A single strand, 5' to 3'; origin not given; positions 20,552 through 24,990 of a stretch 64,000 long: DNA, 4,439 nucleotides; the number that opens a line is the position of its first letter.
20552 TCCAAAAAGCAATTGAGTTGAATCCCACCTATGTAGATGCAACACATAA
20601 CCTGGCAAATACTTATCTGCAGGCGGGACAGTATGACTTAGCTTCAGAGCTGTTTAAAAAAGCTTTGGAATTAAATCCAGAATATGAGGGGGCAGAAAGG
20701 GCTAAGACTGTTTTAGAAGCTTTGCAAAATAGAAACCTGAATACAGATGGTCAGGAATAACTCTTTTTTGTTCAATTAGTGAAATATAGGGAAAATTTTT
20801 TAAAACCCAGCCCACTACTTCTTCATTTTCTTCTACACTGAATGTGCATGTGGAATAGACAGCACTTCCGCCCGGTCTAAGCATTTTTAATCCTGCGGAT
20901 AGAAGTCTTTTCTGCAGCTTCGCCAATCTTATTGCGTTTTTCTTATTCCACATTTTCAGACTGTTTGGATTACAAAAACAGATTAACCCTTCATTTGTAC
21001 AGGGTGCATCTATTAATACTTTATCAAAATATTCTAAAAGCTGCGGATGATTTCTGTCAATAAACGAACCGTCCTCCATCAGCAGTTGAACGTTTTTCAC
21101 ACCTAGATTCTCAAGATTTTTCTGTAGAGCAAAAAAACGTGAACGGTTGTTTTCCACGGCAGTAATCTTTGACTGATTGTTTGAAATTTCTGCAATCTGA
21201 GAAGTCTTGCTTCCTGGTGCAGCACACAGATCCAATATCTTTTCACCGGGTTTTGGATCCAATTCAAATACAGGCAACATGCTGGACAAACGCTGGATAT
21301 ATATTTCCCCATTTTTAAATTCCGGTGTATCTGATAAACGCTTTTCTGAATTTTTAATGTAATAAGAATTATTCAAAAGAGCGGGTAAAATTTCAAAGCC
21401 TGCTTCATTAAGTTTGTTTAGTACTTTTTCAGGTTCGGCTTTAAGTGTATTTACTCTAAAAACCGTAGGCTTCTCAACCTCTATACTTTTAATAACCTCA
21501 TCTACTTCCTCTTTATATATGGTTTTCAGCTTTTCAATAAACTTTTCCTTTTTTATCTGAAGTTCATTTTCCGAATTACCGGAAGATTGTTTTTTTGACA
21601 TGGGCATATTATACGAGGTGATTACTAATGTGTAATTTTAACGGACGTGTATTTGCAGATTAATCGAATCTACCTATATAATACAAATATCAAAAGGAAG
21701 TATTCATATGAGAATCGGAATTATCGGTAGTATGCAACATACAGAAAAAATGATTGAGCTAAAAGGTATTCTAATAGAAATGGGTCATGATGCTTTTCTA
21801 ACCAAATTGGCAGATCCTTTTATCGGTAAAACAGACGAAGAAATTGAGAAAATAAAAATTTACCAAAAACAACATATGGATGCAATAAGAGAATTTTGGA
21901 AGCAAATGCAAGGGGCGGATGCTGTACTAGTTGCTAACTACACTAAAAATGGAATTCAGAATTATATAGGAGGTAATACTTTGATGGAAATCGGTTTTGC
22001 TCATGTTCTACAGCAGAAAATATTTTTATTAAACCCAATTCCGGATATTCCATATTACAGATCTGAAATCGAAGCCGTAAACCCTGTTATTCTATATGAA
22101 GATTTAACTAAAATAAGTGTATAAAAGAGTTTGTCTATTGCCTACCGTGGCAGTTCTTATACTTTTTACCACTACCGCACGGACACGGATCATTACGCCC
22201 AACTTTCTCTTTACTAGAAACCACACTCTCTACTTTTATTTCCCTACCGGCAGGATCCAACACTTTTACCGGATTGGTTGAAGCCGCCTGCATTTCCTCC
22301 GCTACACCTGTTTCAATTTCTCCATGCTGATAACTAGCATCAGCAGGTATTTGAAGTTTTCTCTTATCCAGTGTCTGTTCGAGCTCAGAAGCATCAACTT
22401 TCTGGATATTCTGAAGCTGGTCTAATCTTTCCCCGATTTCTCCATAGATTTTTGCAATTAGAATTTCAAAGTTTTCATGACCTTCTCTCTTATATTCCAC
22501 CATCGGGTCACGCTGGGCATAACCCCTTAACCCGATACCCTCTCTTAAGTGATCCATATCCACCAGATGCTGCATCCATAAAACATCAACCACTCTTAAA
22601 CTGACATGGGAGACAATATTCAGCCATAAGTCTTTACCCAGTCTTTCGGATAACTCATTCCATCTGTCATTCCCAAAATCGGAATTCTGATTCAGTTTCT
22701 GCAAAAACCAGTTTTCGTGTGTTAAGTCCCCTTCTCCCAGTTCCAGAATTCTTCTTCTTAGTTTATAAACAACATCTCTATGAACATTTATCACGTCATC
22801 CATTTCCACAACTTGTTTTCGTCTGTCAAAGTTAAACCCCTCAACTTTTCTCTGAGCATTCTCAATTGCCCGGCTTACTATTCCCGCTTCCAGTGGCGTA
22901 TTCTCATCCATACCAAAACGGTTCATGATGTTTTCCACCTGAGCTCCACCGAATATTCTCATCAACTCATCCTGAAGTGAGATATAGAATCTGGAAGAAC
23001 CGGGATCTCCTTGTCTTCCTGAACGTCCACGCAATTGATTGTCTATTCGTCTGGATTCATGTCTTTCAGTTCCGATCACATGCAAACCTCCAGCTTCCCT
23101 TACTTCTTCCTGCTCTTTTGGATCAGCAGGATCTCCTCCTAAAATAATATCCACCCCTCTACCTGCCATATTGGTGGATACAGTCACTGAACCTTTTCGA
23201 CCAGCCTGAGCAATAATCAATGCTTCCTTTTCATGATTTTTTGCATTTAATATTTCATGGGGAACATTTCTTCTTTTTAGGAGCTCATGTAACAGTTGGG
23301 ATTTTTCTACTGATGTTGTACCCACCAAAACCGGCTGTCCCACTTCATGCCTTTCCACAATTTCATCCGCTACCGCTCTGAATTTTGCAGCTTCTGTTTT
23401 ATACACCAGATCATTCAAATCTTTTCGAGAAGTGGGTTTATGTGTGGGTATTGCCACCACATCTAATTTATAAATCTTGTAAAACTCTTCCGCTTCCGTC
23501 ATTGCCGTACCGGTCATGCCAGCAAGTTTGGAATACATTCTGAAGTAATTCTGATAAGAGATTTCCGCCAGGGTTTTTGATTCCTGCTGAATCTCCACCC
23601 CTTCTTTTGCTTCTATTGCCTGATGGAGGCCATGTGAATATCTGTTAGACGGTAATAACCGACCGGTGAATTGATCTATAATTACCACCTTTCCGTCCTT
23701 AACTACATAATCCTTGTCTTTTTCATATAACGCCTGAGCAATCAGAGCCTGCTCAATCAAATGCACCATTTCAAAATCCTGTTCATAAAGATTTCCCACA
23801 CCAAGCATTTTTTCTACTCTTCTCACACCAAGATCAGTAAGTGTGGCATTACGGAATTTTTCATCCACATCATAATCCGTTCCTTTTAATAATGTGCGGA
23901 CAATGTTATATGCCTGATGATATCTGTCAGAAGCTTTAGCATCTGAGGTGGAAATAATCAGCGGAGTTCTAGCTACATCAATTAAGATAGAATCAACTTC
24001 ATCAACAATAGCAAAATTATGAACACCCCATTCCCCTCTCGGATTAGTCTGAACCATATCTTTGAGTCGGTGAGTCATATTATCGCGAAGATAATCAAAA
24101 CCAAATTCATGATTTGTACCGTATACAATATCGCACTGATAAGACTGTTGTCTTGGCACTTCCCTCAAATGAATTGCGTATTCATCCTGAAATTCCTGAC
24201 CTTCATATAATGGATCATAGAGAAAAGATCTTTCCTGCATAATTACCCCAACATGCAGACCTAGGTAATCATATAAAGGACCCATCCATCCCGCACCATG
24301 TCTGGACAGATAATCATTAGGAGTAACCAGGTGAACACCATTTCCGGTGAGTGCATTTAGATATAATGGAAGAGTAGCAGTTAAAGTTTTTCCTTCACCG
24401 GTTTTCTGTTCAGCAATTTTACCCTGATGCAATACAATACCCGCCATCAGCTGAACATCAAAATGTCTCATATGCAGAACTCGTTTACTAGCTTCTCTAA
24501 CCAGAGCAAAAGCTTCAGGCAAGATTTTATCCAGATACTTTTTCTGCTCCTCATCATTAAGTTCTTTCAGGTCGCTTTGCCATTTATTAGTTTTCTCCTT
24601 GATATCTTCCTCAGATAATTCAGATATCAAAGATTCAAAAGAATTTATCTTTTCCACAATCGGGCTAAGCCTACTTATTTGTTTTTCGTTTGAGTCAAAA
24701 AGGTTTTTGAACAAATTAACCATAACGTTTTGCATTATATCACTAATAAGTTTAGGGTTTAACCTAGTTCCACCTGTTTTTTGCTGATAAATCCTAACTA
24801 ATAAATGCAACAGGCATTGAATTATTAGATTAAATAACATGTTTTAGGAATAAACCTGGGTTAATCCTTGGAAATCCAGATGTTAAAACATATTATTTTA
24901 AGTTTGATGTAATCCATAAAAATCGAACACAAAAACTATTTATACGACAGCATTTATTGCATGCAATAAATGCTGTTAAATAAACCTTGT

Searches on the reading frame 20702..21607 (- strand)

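Call 51: search_protein_families(library=ncbifam, proteins=[window:20702-21607:-], max_evalue=1e-10)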
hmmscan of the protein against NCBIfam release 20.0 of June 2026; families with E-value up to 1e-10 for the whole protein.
window:20702-21607:- (301 aa): 9 families
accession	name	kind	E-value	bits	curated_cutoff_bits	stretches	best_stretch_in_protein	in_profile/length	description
TIGR00446.1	nop2p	subfamily_domain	9.8e-67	225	210.45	1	51-278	2-224/264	NOL1/NOP2/sun family putative RNA methylase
NF011494.0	PRK14902.1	equivalog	3.2e-55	187.7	319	1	22-282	152-408/444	16S rRNA (cytosine(967)-C(5))-methyltransferase RsmB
NF011493.0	PRK14901.1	equivalog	1.2e-52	179.2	540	1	28-284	161-429/447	16S rRNA (cytosine(967)-C(5))-methyltransferase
NF008898.0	PRK11933.1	equivalog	9.7e-52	176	588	1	20-274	9-267/480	16S rRNA (cytosine(1407)-C(5))-methyltransferase RsmF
NF040814.1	tRNA_cyt_mtase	equivalog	1.6e-49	168.6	550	1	35-270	22-250/305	tRNA (cytosine(49)-C(5))-methyltransferase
TIGR00563.1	rsmB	equivalog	8.3e-47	160.3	269.05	1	21-299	146-435/437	16S rRNA (cytosine(967)-C(5))-methyltransferase RsmB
NF008149.0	PRK10901.1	equivalog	5.1e-46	157.5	375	1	19-300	150-433/434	16S rRNA (cytosine(967)-C(5))-methyltransferase RsmB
NF041567.1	mtaseRsmF_Thermus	equivalog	3.6e-42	144.5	690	1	37-282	11-248/443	16S rRNA (cytosine(1407)-C(5))-methyltransferase RsmF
NF011495.0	PRK14903.1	equivalog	4.4e-41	141.1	503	1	32-281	148-394/431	16S rRNA (cytosine(967)-C(5))-methyltransferase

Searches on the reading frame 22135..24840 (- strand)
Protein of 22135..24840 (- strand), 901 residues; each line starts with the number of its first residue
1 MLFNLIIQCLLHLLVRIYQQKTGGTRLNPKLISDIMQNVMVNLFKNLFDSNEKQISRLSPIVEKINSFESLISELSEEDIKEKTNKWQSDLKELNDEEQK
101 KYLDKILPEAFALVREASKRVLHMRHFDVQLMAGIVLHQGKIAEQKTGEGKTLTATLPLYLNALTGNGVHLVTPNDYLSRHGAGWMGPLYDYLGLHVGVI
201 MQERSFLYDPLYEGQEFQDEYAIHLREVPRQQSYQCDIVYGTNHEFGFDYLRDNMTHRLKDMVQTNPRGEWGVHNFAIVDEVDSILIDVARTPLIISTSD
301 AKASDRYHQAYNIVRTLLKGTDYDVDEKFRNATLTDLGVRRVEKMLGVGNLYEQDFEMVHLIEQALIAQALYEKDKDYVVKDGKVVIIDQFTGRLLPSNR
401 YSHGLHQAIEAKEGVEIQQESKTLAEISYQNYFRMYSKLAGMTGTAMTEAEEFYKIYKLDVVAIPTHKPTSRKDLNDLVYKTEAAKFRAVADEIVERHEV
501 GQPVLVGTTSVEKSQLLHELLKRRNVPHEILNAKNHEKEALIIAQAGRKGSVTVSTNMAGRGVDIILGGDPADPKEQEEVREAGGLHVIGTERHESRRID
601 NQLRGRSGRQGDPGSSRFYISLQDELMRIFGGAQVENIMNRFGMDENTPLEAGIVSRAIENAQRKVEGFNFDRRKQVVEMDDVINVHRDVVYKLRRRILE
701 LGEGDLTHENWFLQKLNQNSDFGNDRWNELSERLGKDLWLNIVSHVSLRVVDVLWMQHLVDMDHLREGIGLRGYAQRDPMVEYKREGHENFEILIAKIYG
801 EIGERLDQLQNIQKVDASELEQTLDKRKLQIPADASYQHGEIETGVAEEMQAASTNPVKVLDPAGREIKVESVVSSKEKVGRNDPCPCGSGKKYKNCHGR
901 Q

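Call 51: search_protein_families(library=ncbifam, proteins=[window:22135-24840:-], max_evalue=1e-10)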
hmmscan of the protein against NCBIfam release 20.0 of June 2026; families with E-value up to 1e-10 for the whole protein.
window:22135-24840:- (901 aa): 9 families
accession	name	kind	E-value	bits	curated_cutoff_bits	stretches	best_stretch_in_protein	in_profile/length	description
NF009538.1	PRK12904.1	equivalog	3.6e-301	1001.2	814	2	45-701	3-650/814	preprotein translocase subunit SecA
TIGR00963.1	secA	equivalog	7.3e-283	940.6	800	2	65-702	1-635/787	preprotein translocase subunit SecA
NF006630.0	PRK09200.1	subfamily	4.4e-252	838.6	862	2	45-702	4-623/789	preprotein translocase subunit SecA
NF009536.0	PRK12901.1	equivalog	2.7e-242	807.2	1493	3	351-699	483-822/1118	preprotein translocase subunit SecA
TIGR04397.1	SecA2_Bac_anthr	exception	5e-236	785.5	1085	2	45-702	2-617/774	accessory Sec system translocase SecA2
TIGR03714.1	secA2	equivalog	1.3e-205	685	930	1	51-702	2-620/762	accessory Sec system translocase SecA2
NF012136.0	SecA2_Lm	equivalog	1.2e-185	618.7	1100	1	53-703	9-619/776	accessory Sec system translocase SecA2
TIGR04221.1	SecA2_Mycobac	equivalog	2.4e-177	591.5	725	1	44-832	6-733/762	accessory Sec system translocase SecA2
NF004088.0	PRK05590.1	equivalog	2.6e-11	44.1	140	1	867-900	132-165/166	hypothetical protein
